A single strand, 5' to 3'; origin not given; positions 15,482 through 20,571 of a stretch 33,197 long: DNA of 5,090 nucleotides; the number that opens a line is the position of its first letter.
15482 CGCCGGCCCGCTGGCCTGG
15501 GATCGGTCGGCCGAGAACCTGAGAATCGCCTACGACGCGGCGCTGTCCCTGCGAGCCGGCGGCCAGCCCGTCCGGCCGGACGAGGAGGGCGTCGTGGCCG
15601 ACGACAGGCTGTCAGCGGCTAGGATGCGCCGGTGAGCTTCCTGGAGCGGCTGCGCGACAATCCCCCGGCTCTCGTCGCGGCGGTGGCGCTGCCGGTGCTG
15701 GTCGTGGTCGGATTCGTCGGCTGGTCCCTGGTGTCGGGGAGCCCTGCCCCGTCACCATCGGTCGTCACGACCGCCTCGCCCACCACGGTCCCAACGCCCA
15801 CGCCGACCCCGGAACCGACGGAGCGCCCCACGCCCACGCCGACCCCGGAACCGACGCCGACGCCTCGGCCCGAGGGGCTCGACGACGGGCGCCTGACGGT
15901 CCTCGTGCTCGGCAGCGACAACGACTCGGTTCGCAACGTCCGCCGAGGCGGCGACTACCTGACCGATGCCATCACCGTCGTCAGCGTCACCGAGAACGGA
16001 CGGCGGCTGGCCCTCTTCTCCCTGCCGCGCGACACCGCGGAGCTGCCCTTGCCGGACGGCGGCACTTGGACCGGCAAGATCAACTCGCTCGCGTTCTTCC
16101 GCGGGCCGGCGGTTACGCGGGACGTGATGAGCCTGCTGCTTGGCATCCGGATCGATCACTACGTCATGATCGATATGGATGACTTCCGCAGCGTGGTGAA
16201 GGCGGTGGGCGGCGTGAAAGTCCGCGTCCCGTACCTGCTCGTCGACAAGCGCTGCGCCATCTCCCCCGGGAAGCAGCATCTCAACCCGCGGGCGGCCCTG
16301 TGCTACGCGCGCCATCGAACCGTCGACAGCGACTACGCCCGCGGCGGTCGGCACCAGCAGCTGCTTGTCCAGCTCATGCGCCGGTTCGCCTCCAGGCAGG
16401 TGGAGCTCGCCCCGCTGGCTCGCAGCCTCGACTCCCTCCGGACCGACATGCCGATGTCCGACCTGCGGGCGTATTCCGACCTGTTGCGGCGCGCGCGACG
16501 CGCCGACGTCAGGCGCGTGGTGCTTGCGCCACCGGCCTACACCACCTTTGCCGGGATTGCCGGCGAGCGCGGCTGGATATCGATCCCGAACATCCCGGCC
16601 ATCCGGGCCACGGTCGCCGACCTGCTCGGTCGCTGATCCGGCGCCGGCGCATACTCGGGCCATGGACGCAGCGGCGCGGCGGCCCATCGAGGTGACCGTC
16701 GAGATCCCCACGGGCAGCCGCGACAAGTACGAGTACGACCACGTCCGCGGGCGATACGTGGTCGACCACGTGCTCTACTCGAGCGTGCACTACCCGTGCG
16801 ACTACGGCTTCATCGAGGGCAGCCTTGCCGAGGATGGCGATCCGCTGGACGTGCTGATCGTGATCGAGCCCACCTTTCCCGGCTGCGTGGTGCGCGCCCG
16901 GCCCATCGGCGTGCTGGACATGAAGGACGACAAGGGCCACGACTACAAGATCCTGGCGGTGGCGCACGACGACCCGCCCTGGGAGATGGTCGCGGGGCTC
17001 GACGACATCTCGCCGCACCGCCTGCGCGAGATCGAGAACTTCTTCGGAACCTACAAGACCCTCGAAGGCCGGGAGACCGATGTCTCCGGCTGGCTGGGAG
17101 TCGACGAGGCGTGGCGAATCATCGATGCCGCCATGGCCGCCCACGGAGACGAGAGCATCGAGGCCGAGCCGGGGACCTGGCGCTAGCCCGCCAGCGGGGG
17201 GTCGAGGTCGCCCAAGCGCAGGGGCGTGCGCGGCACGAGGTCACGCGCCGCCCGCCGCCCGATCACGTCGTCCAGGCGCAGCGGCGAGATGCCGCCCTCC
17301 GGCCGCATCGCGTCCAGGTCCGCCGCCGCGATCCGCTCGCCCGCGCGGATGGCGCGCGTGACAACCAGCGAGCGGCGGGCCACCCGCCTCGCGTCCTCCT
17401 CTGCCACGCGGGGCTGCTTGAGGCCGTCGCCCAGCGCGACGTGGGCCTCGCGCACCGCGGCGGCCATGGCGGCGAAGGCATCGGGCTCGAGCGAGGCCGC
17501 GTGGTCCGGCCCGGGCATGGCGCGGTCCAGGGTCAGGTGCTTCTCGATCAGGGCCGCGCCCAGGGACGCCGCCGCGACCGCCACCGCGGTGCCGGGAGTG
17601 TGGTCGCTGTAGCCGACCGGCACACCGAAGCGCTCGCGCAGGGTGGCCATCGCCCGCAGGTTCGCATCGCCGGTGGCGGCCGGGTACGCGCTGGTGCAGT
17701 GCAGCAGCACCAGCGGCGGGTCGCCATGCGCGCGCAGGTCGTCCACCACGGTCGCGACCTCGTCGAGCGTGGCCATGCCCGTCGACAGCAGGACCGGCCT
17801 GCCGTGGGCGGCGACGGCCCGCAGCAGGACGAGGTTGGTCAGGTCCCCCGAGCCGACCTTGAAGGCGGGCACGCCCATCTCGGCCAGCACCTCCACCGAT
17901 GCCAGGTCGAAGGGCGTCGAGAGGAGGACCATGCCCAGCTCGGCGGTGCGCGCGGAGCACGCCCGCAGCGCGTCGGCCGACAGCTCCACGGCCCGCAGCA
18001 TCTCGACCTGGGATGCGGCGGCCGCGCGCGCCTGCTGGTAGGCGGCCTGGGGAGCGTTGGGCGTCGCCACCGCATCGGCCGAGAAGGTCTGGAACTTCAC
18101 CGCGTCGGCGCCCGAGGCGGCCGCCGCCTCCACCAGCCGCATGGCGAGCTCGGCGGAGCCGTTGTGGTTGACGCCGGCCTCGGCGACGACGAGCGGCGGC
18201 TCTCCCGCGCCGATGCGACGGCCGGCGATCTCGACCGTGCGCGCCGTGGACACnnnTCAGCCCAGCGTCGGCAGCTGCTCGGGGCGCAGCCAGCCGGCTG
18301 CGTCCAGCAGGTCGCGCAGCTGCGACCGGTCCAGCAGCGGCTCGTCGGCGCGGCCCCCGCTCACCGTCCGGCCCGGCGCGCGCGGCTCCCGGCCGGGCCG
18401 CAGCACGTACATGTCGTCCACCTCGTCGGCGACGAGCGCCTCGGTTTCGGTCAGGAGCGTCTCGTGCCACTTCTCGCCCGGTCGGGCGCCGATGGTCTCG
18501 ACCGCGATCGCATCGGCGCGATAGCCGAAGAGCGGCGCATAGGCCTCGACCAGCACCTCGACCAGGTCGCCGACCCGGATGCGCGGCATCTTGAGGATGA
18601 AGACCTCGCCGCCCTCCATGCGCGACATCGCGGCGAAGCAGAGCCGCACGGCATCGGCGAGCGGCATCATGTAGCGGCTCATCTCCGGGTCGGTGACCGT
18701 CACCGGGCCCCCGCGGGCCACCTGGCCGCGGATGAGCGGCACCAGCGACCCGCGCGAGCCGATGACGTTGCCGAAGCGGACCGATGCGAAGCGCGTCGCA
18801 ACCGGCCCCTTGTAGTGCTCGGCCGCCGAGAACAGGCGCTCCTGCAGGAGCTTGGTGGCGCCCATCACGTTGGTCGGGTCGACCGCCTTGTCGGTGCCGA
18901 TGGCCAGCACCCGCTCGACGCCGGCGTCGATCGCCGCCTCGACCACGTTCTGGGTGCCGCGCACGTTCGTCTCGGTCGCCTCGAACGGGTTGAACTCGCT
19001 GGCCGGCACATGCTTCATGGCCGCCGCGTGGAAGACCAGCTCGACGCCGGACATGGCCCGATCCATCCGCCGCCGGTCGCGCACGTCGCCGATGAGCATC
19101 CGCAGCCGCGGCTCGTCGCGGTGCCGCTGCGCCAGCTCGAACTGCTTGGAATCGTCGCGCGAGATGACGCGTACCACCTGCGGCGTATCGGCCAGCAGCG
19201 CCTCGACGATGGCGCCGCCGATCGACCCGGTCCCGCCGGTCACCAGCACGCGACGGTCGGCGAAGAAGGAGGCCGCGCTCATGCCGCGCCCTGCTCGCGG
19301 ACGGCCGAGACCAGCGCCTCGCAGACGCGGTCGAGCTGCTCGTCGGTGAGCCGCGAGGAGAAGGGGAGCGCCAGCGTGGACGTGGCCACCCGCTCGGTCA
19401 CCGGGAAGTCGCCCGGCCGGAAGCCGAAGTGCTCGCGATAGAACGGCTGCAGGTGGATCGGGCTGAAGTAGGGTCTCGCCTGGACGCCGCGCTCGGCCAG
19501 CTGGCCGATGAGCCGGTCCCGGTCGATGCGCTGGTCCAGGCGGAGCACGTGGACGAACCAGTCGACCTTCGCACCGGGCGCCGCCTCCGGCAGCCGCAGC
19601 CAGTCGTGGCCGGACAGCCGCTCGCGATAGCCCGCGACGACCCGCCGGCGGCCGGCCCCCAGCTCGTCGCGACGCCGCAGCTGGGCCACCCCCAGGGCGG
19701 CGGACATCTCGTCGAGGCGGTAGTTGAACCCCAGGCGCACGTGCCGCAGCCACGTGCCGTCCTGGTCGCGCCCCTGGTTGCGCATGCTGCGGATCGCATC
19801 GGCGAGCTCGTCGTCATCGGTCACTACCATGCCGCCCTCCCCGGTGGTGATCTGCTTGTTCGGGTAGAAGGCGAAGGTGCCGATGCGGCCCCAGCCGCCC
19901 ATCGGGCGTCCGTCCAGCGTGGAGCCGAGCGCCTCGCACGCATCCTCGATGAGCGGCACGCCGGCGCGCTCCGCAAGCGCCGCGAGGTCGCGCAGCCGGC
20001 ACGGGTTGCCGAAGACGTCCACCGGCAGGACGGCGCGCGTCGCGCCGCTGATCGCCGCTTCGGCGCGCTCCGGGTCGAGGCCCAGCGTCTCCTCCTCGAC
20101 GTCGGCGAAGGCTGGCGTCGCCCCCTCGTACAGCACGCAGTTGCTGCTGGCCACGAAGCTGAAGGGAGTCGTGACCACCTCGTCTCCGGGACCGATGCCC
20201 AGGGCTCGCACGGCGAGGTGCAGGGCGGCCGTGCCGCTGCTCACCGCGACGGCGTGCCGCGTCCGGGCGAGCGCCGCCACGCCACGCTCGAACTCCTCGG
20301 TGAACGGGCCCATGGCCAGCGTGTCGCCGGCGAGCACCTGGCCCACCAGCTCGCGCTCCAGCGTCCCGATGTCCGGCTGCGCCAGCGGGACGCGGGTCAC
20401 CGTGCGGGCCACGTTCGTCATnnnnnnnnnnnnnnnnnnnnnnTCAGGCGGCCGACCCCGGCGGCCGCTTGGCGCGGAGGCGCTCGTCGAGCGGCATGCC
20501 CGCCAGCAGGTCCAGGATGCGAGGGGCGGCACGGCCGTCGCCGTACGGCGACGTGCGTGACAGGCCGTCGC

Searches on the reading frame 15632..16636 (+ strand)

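Call 33: search_protein_families(library=pfam, proteins=[window:15632-16636:+], max_evalue=0.001)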
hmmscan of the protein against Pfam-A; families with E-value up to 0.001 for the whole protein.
window:15632-16636:+ (334 aa): 1 family
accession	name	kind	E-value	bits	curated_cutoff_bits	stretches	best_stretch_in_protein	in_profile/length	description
PF03816.19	LytR_cpsA_psr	-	1.2e-28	100.6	24.6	1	111-253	2-149/150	LytR_cpsA_psr family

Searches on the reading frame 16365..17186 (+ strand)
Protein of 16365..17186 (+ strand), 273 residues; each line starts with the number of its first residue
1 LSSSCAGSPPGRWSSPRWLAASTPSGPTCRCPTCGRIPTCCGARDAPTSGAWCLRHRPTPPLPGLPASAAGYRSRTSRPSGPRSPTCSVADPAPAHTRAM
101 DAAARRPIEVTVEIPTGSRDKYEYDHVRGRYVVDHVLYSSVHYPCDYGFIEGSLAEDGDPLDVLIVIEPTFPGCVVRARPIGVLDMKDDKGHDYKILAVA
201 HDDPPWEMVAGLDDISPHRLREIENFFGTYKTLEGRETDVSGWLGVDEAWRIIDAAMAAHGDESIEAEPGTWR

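Call 35: search_protein_families(library=pfam, proteins=[window:16365-17186:+], max_evalue=0.001)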
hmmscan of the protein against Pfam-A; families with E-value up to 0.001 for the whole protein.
window:16365-17186:+ (273 aa): 1 family
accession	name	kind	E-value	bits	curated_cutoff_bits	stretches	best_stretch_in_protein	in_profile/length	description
PF00719.24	Pyrophosphatase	-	2.2e-50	170.9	23.5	1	110-258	1-150/153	Inorganic pyrophosphatase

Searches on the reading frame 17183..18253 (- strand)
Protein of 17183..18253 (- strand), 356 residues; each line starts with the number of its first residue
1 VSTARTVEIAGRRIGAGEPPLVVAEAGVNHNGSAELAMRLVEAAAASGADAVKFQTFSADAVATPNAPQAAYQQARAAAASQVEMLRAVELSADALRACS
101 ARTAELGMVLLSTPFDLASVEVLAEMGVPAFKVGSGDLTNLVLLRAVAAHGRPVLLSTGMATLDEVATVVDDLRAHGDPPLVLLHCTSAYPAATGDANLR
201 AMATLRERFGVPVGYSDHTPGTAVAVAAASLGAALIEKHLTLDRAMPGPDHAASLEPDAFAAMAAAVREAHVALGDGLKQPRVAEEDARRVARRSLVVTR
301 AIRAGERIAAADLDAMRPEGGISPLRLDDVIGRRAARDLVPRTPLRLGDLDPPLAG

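Call 7: search_protein_families(library=pfam, proteins=[window:17183-18253:-], max_evalue=0.01)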
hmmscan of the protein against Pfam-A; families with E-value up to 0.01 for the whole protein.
window:17183-18253:- (356 aa): 3 families
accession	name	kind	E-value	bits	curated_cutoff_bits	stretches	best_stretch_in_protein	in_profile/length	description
PF03102.20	NeuB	-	9.9e-89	297.4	22.1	1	40-278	1-240/241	NeuB family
PF08666.17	SAF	-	1.1e-08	35.9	21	1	293-350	1-62/63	SAF domain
PF19799.5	DUF6282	-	0.0059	16.8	26.8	0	144-195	133-182/196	Family of unknown function (DUF6282)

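Call 60: search_protein_families(library=ncbifam, proteins=[window:17183-18253:-], max_evalue=0.00001)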
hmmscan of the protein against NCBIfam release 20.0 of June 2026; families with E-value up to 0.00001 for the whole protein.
window:17183-18253:- (356 aa): 6 families
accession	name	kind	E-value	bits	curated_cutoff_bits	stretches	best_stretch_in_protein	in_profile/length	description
TIGR03569.1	NeuB_NnaB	equivalog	1.2e-120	402.6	399.65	1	21-339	2-323/329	N-acetylneuraminate synthase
TIGR03586.1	PseI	equivalog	5.1e-86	288.8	340.25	1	20-344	2-326/327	pseudaminic acid synthase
TIGR01361.1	DAHP_synth_Bsub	equivalog_domain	8.4e-09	35.2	267.75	1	93-267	75-257/260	3-deoxy-7-phosphoheptulonate synthase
NF009933.0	PRK13396.1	subfamily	4.8e-07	29.1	486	1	100-268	158-335/352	3-deoxy-7-phosphoheptulonate synthase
NF006421.0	PRK08673.1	subfamily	1.4e-06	27.8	335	1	94-274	145-333/338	3-deoxy-7-phosphoheptulonate synthase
NF009239.0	PRK12595.1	equivalog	1.5e-06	27.5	279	0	91-185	166-260/360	bifunctional 3-deoxy-7-phosphoheptulonate synthase/chorismate mutase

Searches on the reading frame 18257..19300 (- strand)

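Call 7: search_protein_families(library=pfam, proteins=[window:18257-19300:-], max_evalue=0.01)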
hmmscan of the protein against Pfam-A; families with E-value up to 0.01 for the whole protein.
window:18257-19300:- (347 aa): 10 families
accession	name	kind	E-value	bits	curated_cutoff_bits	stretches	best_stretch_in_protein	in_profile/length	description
PF02719.21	Polysacc_synt_2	-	1.4e-96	323.6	20.2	1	18-300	1-291/293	Polysaccharide biosynthesis protein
PF01370.27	Epimerase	-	1.4e-26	93.8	20.9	1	18-232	1-235/240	NAD dependent epimerase/dehydratase family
PF16363.11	GDP_Man_Dehyd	-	1.3e-18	68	27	1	19-137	1-130/332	GDP-mannose 4,6 dehydratase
PF01073.25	3Beta_HSD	-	2.3e-18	66.7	22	1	19-142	1-122/280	3-beta hydroxysteroid dehydrogenase/isomerase family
PF13460.12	NAD_binding_10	-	4.5e-15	56.4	27.2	1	22-142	1-104/184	NAD(P)H-binding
PF05368.20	NmrA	-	3.2e-11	43.8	27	1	16-132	3-103/298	NmrA-like family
PF04321.23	RmlD_sub_bind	-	7.2e-09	35.6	27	1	17-138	2-103/287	RmlD substrate binding domain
PF07993.18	NAD_binding_4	-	8.7e-08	32.1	20.1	1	20-142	1-142/258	Male sterility protein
PF00106.31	adh_short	-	5.4e-06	26.5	26.6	1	17-123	2-119/195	short chain dehydrogenase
PF08659.16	KR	-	0.00015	22.2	22.6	1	18-93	3-89/180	KR domain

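Call 60: search_protein_families(library=ncbifam, proteins=[window:18257-19300:-], max_evalue=0.00001)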
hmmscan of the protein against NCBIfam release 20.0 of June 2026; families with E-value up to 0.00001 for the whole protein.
window:18257-19300:- (347 aa): 23 families
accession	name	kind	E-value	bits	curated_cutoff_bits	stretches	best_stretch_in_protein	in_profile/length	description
TIGR03589.1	PseB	equivalog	2.7e-93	312.5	407.75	1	13-303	2-282/324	UDP-N-acetylglucosamine 4,6-dehydratase (inverting)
TIGR04130.1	FnlA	equivalog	6.7e-68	229.1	730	1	13-303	2-285/337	UDP-N-acetylglucosamine 4,6-dehydratase/5-epimerase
TIGR04180.1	EDH_00030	hypoth_equivalog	2.1e-20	73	475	1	18-137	1-122/297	NAD-dependent 4,6-dehydratase LegB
TIGR03466.1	HpnA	hypoth_equivalog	5e-20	71.6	367.65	1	17-135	2-112/327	hopanoid-associated sugar epimerase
TIGR02622.1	CDP_4_6_dhtase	equivalog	1.5e-14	53.9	278.45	1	12-142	1-135/352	CDP-glucose 4,6-dehydratase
TIGR01179.1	galE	equivalog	4e-14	52.2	262.3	1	17-182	1-179/332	UDP-glucose 4-epimerase GalE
NF041293.1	G6PDh_Azf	equivalog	9.3e-14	51.4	400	1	15-141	2-120/252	NAD-dependent glucose-6-phosphate dehydrogenase Azf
TIGR01181.1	dTDP_gluc_dehyt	equivalog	1.1e-13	51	365.1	1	17-138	1-127/321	dTDP-glucose 4,6-dehydratase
NF052578.1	StrlDmthSdmBMthl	equivalog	2.3e-12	47.3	600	1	18-141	3-118/328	sterol demethylase protein SdmB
NF042423.1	oxyalk_red_Shew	equivalog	9.4e-12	44.6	580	1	16-135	9-117/331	2-alkyl-3-oxoalkanoate reductase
NF042422.1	oxyalk_red_OleD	equivalog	5.5e-11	42.4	580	1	17-136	2-110/329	2-alkyl-3-oxoalkanoate reductase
NF005539.0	PRK07201.1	equivalog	2e-10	40.1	549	1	18-125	3-114/657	SDR family oxidoreductase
NF007956.0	PRK10675.1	subfamily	6.9e-10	38.6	394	1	17-132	2-120/338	UDP-glucose 4-epimerase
NF011728.1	PRK15181.1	equivalog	8.1e-08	31.6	760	1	13-129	13-134/348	Vi polysaccharide biosynthesis UDP-N-acetylglucosaminuronic acid C-4 epimerase TviC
NF007490.0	PRK10084.1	subfamily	1.3e-07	31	649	1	17-123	2-111/361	dTDP-glucose 4,6-dehydratase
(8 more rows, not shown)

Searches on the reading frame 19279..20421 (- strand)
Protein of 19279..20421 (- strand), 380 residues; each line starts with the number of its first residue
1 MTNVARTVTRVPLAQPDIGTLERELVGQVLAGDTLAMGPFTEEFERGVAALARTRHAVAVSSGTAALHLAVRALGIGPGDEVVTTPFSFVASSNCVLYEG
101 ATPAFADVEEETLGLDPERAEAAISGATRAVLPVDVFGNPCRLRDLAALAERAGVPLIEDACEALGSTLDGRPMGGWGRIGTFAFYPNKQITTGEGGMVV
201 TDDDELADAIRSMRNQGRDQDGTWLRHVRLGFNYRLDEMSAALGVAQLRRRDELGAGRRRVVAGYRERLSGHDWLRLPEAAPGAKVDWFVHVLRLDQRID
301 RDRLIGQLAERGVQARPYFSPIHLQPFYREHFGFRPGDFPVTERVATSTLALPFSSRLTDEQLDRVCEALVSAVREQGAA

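Call 7: search_protein_families(library=pfam, proteins=[window:19279-20421:-], max_evalue=0.01)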
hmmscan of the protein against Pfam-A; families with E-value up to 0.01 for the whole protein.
window:19279-20421:- (380 aa): 3 families
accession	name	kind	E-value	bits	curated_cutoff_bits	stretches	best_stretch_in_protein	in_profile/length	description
PF01041.23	DegT_DnrJ_EryC1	-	1.1e-116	390.4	19.8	1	18-370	3-359/360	DegT/DnrJ/EryC1/StrS aminotransferase family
PF01053.26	Cys_Met_Meta_PP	-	5.8e-06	25.5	27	1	38-151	51-161/381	Cys/Met metabolism PLP-dependent enzyme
PF00155.27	Aminotran_1_2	-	5.4e-05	23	19.7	1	41-133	42-151/361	Aminotransferase class I and II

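Call 60: search_protein_families(library=ncbifam, proteins=[window:19279-20421:-], max_evalue=0.00001)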
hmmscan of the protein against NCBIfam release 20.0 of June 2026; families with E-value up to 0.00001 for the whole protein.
window:19279-20421:- (380 aa): 12 families
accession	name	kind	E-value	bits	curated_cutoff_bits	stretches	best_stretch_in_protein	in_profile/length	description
TIGR03588.1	PseC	equivalog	7.4e-89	298.3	423.5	1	14-372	5-378/380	UDP-4-amino-4,6-dideoxy-N-acetyl-beta-L-altrosamine transaminase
TIGR04181.1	NHT_00031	hypoth_equivalog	2.1e-83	280.2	420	1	11-354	1-358/359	LegC family aminotransferase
NF008658.2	PRK11658.1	equivalog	2e-69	234.1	631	1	11-373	5-376/379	UDP-4-amino-4-deoxy-L-arabinose aminotransferase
TIGR04427.1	PLP_DesI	equivalog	2.1e-65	221.3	650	1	37-374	50-383/390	dTDP-4-dehydro-6-deoxyglucose aminotransferase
NF011936.0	PRK15407.1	equivalog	5.8e-62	209.8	423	2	34-219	60-253/440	lipopolysaccharide biosynthesis protein RfbH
NF008687.0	PRK11706.1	equivalog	3e-55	187.5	375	1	11-373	2-373/375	dTDP-4-amino-4,6-dideoxygalactose transaminase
TIGR02379.1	ECA_wecE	subfamily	1.4e-45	155.7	434.85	1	11-373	2-374/376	dTDP-4-amino-4,6-dideoxy-D-glucose transaminase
TIGR01326.1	OAH_OAS_sulfhy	subfamily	2.3e-07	29.9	495.1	1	37-162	55-180/418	O-acetylhomoserine aminocarboxypropyltransferase/cysteine synthase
NF006096.0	PRK08248.1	equivalog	2.4e-07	29.8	726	1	36-162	61-187/431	homocysteine synthase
NF006004.0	PRK08134.1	equivalog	3.1e-07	29.4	636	1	39-161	64-186/433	O-acetylhomoserine aminocarboxypropyltransferase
NF004650.0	PRK05994.1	equivalog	1.3e-06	27.5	667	1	37-162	61-186/427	O-acetylhomoserine aminocarboxypropyltransferase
TIGR01325.1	O_suc_HS_sulf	equivalog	3.2e-06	26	510.05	1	38-153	53-165/380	O-succinylhomoserine sulfhydrylase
